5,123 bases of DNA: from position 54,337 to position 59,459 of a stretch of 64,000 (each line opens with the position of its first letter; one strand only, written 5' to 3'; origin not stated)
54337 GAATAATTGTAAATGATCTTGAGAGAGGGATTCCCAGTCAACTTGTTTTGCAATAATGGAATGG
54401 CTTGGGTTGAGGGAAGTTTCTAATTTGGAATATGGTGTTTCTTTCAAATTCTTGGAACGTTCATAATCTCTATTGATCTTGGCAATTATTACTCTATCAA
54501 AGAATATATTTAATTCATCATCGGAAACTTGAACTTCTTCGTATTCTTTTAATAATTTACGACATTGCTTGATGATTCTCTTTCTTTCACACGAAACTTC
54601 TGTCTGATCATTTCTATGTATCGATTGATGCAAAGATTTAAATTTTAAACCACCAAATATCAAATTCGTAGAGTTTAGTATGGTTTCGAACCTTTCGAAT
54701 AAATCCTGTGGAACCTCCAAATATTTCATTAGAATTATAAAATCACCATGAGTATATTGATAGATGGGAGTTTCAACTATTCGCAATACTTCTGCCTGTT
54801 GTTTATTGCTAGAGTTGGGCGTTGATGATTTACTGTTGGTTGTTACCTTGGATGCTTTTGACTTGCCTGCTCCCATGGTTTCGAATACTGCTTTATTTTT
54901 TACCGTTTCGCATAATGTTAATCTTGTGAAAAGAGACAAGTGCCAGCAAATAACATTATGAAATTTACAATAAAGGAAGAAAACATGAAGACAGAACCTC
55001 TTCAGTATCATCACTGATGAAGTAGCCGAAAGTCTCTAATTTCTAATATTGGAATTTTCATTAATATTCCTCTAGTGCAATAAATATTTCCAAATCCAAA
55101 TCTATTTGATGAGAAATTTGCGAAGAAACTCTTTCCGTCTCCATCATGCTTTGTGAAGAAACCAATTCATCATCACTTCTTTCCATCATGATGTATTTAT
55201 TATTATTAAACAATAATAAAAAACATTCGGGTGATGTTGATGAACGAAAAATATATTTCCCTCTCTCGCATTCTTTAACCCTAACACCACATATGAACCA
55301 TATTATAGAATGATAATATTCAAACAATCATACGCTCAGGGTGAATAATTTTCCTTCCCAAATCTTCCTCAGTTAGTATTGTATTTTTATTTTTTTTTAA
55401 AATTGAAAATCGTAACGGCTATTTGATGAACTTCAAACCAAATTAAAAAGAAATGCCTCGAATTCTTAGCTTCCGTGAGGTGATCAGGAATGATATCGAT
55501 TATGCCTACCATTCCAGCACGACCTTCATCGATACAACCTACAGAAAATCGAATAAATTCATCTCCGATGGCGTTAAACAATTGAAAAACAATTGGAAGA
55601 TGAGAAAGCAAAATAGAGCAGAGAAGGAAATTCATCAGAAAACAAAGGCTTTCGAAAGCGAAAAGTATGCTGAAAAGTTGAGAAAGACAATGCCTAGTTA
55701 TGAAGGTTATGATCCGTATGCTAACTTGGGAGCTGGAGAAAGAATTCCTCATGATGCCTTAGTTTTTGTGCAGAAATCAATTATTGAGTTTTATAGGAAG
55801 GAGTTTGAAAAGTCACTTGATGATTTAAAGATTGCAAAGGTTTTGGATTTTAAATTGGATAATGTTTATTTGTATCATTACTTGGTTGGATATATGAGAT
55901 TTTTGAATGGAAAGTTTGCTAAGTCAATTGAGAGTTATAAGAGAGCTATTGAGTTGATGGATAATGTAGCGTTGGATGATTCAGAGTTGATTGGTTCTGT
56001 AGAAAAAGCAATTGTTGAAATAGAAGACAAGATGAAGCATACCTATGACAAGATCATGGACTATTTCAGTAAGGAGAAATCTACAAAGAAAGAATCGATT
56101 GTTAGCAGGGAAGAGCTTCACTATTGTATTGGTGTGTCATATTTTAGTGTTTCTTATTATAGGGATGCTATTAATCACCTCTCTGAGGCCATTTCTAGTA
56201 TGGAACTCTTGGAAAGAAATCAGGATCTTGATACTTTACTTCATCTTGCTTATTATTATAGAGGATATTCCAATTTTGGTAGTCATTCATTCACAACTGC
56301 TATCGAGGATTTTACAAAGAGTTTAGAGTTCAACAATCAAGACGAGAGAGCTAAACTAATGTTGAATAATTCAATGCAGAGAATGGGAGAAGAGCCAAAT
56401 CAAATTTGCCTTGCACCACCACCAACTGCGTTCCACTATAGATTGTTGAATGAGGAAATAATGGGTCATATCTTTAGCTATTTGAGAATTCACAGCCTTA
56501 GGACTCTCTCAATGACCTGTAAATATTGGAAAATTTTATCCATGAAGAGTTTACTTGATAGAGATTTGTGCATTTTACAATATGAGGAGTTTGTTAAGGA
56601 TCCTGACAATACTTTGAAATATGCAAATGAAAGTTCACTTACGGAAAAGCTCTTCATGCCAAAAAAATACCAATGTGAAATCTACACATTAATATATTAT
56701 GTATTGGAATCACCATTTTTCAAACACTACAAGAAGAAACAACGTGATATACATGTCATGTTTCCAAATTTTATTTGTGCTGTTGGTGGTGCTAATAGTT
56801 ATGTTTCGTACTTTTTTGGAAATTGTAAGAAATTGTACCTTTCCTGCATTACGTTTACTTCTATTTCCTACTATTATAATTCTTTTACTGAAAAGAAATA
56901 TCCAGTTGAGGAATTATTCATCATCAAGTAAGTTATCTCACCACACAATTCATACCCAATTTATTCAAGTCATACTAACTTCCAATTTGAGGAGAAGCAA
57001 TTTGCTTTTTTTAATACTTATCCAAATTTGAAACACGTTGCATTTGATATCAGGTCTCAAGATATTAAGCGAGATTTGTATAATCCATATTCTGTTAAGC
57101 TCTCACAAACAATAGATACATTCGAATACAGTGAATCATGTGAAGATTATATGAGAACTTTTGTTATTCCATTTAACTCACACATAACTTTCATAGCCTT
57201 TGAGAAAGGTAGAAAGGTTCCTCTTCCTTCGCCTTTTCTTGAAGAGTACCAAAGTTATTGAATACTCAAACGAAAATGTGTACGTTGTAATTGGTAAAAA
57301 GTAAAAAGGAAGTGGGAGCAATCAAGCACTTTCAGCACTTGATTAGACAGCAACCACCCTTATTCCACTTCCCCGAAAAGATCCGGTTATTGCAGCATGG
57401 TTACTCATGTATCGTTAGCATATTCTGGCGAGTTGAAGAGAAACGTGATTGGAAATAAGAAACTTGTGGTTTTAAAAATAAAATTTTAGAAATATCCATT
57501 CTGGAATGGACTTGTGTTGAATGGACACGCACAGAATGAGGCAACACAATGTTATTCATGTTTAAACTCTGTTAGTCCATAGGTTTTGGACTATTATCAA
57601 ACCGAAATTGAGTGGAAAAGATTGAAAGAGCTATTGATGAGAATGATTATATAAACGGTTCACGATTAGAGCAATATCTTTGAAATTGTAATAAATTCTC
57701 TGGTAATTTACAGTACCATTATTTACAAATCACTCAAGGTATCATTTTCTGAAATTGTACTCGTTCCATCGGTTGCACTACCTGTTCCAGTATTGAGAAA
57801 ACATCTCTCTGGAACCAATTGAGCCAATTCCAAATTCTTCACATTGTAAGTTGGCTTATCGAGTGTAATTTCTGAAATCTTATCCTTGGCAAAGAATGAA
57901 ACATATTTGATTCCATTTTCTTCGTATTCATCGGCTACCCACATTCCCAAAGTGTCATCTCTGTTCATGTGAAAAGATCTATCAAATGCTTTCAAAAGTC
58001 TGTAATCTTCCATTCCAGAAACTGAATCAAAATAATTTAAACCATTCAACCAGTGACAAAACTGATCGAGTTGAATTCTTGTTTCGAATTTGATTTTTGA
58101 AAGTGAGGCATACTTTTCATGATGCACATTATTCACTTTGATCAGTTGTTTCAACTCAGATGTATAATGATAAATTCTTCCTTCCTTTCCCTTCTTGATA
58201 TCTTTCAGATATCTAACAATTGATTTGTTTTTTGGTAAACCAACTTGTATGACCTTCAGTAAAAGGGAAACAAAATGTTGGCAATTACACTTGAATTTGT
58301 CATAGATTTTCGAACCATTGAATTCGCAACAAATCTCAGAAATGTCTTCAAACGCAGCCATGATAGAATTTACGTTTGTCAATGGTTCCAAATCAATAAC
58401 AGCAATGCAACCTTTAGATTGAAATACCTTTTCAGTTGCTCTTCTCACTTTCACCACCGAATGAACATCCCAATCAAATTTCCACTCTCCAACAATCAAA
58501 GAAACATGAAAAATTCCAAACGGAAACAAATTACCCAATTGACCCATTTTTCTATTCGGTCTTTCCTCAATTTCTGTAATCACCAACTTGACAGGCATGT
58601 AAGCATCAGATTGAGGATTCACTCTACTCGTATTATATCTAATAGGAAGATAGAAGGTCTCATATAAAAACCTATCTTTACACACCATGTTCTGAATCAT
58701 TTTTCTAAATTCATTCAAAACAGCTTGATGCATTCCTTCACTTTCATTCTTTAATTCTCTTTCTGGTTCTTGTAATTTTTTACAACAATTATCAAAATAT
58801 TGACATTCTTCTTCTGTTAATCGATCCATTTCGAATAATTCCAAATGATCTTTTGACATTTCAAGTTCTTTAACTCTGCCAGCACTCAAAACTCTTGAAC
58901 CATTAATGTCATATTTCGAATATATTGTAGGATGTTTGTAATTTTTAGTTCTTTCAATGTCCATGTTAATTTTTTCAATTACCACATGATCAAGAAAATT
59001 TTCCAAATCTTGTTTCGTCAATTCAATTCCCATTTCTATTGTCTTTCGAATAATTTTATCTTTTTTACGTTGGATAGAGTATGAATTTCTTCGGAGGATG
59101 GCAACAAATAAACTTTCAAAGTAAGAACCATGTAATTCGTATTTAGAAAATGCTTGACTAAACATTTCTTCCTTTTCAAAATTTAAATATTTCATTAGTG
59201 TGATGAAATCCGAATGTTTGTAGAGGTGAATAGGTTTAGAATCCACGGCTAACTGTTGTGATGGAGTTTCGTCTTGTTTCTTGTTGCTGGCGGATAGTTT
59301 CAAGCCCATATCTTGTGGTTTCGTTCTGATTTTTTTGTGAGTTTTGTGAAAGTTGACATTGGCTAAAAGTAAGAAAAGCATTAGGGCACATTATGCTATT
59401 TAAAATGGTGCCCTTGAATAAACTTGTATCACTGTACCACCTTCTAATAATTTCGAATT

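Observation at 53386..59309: Segmentally duplicated, N-myristoylated PPPDE/NlpC-P60-like proteins flanking a TPR/F-box gene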

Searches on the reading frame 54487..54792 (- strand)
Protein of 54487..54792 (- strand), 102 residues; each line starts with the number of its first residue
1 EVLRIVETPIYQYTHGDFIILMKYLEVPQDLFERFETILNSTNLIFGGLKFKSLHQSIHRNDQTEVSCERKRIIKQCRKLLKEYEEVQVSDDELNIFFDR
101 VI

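Call 61: search_solved_structures(query=A4, max_evalue=10, show_alignments=2)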
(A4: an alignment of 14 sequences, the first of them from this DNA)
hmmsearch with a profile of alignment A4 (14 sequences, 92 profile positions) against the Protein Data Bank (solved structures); distinct sequences matched with E-value up to 10: 6.
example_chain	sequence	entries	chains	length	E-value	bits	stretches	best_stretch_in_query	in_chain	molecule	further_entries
6nts_B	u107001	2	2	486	0.27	14.6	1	41-81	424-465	Serine/threonine-protein phosphatase 2A 56 kDa regulatory subunit alpha isoform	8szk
5yrn_A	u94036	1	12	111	0.37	14.2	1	6-60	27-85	Receptor-interacting serine/threonine-protein kinase 2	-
2n7z_A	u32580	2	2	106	0.37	14.2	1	5-60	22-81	Receptor-interacting serine/threonine-protein kinase 2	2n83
6ggs_F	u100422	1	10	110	0.43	14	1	6-60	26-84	Receptor-interacting serine/threonine-protein kinase 2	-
8oo0_LB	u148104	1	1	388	1.1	12.6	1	46-74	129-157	60S ribosomal protein L3-like protein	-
7olc_LB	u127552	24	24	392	1.6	12.2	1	46-74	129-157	60S ribosomal protein L3-like protein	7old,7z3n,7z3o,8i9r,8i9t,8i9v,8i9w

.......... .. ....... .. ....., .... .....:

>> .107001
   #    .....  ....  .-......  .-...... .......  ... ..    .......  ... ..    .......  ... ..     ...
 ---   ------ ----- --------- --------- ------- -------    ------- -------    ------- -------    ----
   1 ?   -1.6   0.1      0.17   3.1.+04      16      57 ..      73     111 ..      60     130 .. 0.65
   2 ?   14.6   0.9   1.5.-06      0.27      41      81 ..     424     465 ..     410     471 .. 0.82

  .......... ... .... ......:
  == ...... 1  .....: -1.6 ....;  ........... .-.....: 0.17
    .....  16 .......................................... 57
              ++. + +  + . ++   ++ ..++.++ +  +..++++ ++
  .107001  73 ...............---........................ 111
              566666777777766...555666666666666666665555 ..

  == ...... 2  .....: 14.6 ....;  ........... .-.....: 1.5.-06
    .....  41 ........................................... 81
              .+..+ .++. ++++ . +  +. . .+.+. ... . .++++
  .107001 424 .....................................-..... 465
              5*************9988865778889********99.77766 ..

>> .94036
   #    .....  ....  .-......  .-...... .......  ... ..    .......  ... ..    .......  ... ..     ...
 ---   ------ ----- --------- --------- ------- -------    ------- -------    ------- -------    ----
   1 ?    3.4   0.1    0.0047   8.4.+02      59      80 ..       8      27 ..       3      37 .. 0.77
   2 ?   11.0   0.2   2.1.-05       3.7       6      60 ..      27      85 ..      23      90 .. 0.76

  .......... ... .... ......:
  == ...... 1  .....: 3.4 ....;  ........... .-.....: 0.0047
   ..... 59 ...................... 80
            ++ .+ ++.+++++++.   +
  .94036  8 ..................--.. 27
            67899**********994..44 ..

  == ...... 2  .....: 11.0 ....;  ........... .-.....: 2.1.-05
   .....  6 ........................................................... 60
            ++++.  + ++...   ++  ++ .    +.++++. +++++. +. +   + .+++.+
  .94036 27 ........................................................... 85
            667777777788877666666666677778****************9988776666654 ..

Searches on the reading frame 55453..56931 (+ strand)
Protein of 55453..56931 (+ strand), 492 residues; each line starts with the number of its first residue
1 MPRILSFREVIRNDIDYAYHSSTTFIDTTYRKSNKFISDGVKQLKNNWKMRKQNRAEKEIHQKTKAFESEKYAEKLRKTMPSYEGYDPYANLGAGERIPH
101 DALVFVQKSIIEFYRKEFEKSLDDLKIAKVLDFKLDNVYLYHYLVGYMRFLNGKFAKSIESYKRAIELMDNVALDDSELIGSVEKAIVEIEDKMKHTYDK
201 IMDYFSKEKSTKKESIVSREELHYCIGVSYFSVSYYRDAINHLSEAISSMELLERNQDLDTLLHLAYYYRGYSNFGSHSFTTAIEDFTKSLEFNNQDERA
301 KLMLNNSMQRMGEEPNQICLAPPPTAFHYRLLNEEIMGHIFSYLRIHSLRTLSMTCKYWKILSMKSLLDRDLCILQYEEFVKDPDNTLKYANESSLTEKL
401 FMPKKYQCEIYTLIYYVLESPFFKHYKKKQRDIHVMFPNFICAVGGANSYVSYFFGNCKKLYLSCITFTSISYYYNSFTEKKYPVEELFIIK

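Call 4: search_protein_families(library=pfam, proteins=[window:55453-56931:+], max_evalue=1)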
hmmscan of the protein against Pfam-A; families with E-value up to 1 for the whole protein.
window:55453-56931:+ (492 aa): 14 families
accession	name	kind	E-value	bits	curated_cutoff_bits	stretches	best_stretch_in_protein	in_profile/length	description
PF07719.23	TPR_2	-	2.3e-11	43.3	27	2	141-171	3-33/34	Tetratricopeptide repeat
PF00515.34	TPR_1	-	5.6e-10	39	27.8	2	142-168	4-30/34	Tetratricopeptide repeat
PF12937.12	F-box-like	-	4.1e-07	30.1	24.3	1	334-374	6-46/47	F-box-like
PF00646.38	F-box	-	3.7e-05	23.9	20.5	1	332-366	4-38/43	F-box domain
PF25570.1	TPR_DENND3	-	0.00031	21.1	27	1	232-289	19-72/115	DENND3-like, TPR repeats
PF13414.12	TPR_11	-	0.00085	19.4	26.8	1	146-168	1-23/42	TPR repeat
PF13424.12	TPR_12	-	0.0064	17.1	30.1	0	144-178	8-42/77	Tetratricopeptide repeat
PF13181.12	TPR_8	-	0.016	15.8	25.7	1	142-168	4-30/34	Tetratricopeptide repeat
PF10516.15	SHNi-TPR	-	0.025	14.5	21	1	277-292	14-29/38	SHNi-TPR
PF09932.14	DUF2164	-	0.11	13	27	1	107-138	12-43/74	Uncharacterized conserved protein (DUF2164)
PF15966.10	F-box_4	-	0.2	12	32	1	332-380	8-56/116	F-box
PF14265.11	DUF4355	-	0.43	11.2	25.4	1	30-78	21-69/124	Capsid assembly scaffolding protein Gp46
PF23067.1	MG280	-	0.54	10.2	27.4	1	11-71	45-104/259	Uncharacterised protein MG280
PF21259.3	Rgg_C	-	0.57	10.3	27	1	193-258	111-176/182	HTH-type transcriptional regulator Rgg, C-terminal domain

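Call 49: find_homologous_proteins(query=window:55453-56931:+, max_evalue=0.001)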
Query window:55453-56931:+ (492 aa): 1 proteins with E <= 0.001 among 5250 candidates.
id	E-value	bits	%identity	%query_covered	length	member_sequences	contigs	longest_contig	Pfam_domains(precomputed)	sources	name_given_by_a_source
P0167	0.0e+0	1063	97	100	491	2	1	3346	PF00515.35,PF12937.13,PF07719.24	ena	-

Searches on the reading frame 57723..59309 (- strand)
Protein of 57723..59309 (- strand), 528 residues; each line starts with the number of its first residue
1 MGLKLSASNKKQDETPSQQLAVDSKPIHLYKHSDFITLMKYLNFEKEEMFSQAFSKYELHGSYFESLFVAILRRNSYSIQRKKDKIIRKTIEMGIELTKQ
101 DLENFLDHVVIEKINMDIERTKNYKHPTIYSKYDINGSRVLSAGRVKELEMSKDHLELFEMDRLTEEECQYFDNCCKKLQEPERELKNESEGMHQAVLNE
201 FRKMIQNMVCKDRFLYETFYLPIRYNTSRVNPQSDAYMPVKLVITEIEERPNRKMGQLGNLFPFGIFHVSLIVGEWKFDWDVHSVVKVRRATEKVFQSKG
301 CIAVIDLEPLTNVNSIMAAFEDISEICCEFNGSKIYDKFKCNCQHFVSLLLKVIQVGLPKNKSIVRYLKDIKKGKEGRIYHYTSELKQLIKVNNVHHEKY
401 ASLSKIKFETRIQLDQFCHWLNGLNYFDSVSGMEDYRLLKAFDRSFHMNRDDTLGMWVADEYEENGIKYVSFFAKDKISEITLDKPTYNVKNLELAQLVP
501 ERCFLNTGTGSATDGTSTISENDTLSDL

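Call 4: search_protein_families(library=pfam, proteins=[window:57723-59309:-], max_evalue=1)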
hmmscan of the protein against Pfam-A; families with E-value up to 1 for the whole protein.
window:57723-59309:- (528 aa): 1 family
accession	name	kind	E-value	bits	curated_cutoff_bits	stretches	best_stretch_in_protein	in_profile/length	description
PF04970.19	LRAT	-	0.88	10.3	24.3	1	287-349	54-113/120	Lecithin retinol acyltransferase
